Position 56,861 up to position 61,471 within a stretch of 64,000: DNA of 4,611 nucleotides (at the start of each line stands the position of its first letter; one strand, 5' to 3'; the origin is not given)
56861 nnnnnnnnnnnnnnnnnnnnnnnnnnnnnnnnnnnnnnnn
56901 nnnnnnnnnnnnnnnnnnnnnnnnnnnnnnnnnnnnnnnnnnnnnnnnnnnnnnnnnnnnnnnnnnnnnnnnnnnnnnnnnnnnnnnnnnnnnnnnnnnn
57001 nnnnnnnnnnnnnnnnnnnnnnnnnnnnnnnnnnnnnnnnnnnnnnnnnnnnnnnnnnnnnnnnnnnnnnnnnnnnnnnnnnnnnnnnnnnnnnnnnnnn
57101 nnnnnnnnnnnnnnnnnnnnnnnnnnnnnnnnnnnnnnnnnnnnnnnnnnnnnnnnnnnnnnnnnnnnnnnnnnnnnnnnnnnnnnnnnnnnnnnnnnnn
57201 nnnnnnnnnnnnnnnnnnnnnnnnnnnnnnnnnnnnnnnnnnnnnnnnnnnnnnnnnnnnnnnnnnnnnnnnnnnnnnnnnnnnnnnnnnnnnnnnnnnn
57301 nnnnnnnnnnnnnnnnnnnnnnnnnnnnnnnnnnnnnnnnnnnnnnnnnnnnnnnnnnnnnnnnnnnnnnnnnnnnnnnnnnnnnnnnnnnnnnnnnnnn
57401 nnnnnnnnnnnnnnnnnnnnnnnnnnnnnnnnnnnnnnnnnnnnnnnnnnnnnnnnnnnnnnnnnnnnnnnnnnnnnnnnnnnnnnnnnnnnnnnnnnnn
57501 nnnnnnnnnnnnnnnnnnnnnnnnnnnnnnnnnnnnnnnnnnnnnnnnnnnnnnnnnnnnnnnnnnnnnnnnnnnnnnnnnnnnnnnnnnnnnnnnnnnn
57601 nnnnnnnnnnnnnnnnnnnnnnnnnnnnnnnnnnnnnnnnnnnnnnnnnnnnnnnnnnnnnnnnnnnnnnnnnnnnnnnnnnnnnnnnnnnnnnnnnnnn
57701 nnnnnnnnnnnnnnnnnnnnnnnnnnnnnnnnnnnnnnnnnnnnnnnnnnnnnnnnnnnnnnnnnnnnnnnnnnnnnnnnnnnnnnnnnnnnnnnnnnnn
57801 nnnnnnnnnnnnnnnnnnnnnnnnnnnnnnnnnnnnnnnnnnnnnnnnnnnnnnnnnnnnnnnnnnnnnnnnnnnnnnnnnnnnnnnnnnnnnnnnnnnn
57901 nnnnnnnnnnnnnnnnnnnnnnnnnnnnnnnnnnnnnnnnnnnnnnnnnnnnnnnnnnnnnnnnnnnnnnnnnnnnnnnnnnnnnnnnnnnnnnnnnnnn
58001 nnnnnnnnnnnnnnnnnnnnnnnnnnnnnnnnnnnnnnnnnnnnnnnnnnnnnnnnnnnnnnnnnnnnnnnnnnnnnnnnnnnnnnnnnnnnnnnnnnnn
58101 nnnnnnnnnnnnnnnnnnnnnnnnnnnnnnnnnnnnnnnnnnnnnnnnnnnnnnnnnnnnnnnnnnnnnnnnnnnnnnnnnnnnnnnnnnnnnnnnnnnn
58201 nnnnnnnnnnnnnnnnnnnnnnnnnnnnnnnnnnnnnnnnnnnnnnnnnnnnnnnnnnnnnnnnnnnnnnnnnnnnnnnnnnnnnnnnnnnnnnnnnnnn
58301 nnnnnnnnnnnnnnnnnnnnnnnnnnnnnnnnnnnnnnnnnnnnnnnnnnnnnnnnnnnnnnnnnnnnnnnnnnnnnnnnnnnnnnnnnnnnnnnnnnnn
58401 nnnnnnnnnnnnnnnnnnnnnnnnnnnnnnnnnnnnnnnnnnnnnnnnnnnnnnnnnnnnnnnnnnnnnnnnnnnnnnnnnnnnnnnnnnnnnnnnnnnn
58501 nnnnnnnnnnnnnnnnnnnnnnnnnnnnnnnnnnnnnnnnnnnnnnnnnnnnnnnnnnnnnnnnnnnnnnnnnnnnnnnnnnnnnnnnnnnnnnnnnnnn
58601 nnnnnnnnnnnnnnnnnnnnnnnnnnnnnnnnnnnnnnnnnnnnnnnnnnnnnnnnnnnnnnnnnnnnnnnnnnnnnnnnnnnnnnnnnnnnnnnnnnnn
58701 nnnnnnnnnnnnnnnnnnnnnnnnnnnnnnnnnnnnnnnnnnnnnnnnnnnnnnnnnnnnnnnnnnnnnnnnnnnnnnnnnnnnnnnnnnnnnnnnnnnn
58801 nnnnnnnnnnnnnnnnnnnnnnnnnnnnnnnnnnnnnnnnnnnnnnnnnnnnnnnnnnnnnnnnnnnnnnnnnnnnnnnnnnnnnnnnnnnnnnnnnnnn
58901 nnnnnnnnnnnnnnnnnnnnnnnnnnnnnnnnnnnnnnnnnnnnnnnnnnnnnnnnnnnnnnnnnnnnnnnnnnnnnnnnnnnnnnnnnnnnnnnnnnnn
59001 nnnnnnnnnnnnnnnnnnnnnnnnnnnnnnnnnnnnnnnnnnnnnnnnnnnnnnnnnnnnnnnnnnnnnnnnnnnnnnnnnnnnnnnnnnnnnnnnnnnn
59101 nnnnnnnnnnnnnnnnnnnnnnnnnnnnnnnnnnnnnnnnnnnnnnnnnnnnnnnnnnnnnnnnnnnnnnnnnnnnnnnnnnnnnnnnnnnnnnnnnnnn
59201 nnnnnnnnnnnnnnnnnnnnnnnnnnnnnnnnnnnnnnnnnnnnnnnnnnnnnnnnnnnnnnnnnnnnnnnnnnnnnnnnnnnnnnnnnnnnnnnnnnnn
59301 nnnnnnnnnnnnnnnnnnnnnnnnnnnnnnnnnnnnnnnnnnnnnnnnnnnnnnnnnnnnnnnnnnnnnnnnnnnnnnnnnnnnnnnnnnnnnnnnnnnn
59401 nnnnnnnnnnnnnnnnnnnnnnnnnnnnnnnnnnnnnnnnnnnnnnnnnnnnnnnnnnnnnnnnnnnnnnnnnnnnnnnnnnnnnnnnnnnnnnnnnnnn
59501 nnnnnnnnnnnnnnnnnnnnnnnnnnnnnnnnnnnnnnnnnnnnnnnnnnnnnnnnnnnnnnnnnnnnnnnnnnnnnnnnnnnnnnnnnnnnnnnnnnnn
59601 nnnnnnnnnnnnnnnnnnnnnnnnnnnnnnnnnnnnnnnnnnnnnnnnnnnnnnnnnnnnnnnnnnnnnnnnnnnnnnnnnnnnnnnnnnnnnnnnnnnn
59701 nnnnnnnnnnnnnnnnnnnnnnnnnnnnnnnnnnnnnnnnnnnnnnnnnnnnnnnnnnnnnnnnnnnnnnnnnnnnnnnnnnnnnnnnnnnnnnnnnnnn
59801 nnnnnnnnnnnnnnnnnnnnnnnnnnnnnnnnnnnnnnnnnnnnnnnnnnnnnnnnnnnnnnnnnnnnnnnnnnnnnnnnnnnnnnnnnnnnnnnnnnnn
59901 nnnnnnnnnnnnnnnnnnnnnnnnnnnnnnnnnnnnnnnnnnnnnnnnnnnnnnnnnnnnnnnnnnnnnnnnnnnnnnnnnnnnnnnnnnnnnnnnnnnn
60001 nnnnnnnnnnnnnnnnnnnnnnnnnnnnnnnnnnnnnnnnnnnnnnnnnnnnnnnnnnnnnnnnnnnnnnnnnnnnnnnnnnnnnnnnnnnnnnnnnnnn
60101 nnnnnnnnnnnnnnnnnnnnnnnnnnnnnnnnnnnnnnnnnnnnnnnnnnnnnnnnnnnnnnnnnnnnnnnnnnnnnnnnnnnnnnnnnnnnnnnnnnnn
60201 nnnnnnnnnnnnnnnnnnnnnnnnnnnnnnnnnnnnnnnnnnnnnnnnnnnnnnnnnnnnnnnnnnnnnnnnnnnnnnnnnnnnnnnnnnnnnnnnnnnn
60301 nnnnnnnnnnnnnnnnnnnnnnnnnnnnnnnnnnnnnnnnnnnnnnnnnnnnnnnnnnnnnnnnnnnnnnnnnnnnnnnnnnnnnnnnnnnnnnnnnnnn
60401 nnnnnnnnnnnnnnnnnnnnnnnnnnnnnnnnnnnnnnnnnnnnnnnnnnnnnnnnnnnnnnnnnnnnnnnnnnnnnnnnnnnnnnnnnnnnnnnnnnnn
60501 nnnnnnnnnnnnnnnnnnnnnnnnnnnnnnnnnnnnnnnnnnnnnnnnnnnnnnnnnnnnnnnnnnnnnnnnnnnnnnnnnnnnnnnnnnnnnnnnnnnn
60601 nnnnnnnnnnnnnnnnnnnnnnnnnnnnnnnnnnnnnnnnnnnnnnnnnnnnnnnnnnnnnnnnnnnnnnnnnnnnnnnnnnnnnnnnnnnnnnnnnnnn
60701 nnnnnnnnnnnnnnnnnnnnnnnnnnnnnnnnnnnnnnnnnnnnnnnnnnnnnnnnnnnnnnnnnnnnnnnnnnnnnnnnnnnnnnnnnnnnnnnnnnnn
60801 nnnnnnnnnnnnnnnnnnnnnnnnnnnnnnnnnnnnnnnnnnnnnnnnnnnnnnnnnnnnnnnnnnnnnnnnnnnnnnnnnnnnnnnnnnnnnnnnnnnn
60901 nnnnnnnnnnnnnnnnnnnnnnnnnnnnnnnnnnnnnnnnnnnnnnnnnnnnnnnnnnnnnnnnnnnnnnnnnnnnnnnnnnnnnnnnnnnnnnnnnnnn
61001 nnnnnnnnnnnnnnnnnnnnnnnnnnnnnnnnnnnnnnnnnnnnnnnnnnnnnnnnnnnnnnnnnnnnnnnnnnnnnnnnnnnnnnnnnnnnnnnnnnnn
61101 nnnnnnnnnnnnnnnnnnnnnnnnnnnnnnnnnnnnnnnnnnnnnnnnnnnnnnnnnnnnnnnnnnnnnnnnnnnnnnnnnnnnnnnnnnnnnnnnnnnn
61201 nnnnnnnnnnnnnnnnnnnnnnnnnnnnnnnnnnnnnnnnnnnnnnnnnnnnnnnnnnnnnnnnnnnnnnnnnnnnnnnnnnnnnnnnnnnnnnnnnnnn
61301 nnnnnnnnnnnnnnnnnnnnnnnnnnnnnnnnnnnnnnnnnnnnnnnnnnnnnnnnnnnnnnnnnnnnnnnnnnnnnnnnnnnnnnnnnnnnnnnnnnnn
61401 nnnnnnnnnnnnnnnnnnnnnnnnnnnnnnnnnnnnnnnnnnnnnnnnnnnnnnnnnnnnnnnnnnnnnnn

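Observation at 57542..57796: Core peptide: eight EGKCG units conserved at protein level, varied at synonymous sites, joined by Met/Lys-rich linkers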

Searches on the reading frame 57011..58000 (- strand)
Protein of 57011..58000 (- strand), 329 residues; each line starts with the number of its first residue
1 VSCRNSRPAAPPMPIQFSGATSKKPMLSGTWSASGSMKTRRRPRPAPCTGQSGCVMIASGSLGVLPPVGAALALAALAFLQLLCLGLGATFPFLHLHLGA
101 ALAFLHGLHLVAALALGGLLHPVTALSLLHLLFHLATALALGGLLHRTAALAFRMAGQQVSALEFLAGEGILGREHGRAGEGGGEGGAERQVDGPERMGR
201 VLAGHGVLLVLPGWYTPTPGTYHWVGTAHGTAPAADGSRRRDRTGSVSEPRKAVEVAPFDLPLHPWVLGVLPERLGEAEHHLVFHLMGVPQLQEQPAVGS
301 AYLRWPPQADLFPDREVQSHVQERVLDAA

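Call 27: search_protein_families(library=pfam, proteins=[window:57011-58000:-], max_evalue=0.1)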
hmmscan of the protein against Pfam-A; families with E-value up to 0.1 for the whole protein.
window:57011-58000:- (329 aa): 0 families

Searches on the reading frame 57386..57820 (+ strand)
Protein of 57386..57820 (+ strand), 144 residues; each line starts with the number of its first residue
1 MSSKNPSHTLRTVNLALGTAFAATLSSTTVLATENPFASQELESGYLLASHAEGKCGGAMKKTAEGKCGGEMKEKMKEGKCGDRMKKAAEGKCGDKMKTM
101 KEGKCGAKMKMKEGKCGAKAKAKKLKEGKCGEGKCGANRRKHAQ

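Call 3: search_protein_families(library=ncbifam, proteins=[window:57386-57820:+], max_evalue=0.01)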
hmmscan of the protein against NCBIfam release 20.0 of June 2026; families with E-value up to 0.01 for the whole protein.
window:57386-57820:+ (144 aa): 2 families
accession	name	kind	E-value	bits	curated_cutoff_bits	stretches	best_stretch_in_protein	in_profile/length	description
NF050137.2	KCGExKCG_twice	domain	5.5e-14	51.5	19.5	3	113-137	6-28/29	HvfA family oxazolone/thioamide-modified RiPP metallophore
NF050188.1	OxThioModRiPPHvfA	equivalog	1.4e-08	35.2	95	1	74-137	33-95/96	oxazolone/thioamide-modified RiPP metallophore HvfA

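Call 4: search_protein_families(library=pfam, proteins=[window:57386-57820:+], max_evalue=0.01)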
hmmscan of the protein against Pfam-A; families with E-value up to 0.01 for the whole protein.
window:57386-57820:+ (144 aa): 0 families

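Call 11: find_homologous_proteins(query=window:57386-57817:+, max_evalue=0.001)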
Query window:57386-57817:+ (144 aa): 2952 proteins with E <= 0.001 among 4616 candidates; the best 120 are listed.
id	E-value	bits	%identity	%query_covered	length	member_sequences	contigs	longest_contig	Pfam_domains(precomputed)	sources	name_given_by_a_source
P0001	1.2e-36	144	75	58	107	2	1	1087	-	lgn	-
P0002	3.3e-34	136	74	57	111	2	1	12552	-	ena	-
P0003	4.1e-30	123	53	64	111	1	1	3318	-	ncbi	-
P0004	2.2e-25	107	51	92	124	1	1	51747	-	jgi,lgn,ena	-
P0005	7.2e-25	106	43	87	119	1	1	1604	-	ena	-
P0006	4.6e-24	103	47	85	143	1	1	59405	-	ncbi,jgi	-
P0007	5.1e-24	103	50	88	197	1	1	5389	-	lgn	-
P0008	9.5e-24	102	41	85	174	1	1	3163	-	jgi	jgi:uncharacterized low-complexity protein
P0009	8.6e-22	96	49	90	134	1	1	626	-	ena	-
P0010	9.9e-22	95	51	82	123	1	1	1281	-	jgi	-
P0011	1.7e-21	95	56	66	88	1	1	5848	-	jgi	-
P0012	1.8e-21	95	48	94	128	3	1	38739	-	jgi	-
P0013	2.6e-21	94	54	90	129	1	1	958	-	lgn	-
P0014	2.9e-21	94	52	53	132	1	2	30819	-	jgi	jgi:uncharacterized low-complexity protein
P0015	3.9e-21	93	53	86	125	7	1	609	-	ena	-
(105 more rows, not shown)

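Call 40: predict_structure(alignment_id=A1)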
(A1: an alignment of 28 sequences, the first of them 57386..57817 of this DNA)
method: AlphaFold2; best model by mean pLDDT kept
length: 144 residues; sequences in the alignment: 28
mean_pLDDT: 46.3   pTM: 0.16
mean pLDDT of the five models: 46.3, 46.2, 46.1, 43.0, 42.2
residues with pLDDT >= 90: 0; 70-90: 0; 50-70: 46; < 50: 98
segments of 3 or more residues with pLDDT < 50: 1-4, 48-54, 56-107, 109-123, 125-144
pLDDT, mean of each block of 10 residues (from residue 1): 51 59 57 56 52 45 42 38 40 40 44 42 42 42 41
secondary structure, 60 per line:
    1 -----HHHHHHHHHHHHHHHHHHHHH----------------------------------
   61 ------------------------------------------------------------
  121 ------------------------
elements in order: H6-26

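Call 46: find_encoding_contigs(protein=window:57386-57820:+, flank=3000, max_places=3)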
Protein window:57386-57820:+ (144 aa): no gene with exactly this product is on record in the collection.

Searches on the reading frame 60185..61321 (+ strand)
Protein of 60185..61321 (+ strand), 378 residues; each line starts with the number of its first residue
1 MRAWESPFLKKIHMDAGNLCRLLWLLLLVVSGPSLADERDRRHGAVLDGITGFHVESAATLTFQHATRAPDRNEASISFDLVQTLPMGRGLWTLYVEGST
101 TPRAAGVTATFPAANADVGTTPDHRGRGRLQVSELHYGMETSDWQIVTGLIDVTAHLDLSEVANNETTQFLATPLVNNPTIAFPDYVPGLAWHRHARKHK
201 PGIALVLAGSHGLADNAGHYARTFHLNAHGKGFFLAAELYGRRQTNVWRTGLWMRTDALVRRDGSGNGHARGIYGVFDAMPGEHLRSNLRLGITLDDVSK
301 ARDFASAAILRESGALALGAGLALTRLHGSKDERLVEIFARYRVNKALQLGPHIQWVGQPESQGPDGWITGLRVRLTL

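Call 3: search_protein_families(library=ncbifam, proteins=[window:60185-61321:+], max_evalue=0.01)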
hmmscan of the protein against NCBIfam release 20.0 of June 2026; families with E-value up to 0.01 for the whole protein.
window:60185-61321:+ (378 aa): 0 families

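Call 4: search_protein_families(library=pfam, proteins=[window:60185-61321:+], max_evalue=0.01)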
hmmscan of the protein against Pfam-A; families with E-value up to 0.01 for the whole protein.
window:60185-61321:+ (378 aa): 1 family
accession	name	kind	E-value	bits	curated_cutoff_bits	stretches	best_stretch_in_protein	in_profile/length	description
PF04966.18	OprB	-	2.9e-08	34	22.9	1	249-377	231-371/372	Carbohydrate-selective porin, OprB family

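Call 34: search_solved_structures(query=window:60185-61318:+, max_evalue=1)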
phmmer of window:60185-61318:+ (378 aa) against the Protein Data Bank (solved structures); distinct sequences matched with E-value up to 1: 1.
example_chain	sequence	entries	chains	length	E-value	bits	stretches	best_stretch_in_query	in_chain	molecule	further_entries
3mg9_A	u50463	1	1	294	0.64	12.2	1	280-322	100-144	TEG12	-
